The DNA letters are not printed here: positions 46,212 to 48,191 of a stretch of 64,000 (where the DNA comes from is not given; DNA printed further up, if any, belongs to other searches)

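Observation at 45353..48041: RhuM-Doc/Fic fusion followed 8 nt later by a PIF1-like SF1B helicase, directly abutting the AT-rich island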

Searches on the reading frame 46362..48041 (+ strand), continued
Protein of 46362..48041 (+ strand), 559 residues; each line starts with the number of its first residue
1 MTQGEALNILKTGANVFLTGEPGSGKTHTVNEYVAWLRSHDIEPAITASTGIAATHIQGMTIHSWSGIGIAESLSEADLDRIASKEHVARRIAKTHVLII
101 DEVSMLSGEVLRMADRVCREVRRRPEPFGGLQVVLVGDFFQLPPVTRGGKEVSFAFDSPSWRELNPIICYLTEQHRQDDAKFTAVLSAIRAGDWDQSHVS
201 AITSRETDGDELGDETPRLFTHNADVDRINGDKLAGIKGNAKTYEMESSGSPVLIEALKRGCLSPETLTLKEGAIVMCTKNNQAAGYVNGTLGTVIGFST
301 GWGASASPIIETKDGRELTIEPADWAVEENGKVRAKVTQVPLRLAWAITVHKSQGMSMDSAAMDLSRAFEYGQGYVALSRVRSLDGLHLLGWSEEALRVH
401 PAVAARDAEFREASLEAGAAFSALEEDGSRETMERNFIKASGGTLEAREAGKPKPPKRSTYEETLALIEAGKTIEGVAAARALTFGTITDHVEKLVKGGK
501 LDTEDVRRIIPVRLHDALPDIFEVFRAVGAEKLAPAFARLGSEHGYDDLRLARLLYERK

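Call 79: search_protein_families(library=phrogs, proteins=[window:46362-48041:+, L082:19-327:+], max_evalue=0.001)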
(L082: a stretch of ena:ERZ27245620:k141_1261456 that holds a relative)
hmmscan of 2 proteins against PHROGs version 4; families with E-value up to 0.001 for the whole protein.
window:46362-48041:+ (559 aa): 6 families
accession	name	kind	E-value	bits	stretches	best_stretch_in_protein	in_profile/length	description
phrog_325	-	DNA, RNA and nucleotide metabolism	7.4e-66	224.1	1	3-390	475-869/986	Dda-like helicase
phrog_30356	-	DNA, RNA and nucleotide metabolism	1e-28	100.9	1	6-298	11-303/823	helicase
phrog_4412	-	DNA, RNA and nucleotide metabolism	1.4e-19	70.9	2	3-193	335-505/743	exonuclease V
phrog_296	-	integration and excision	1.2e-07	31.8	1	17-111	322-405/626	DNA transposition protein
phrog_25471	-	unknown function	9e-07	30.1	1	5-112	13-138/162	-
phrog_3277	-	DNA, RNA and nucleotide metabolism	0.00049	21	0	13-104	10-88/168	DnaC-like helicase loader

L082:19-327:+ (102 aa): 0 families
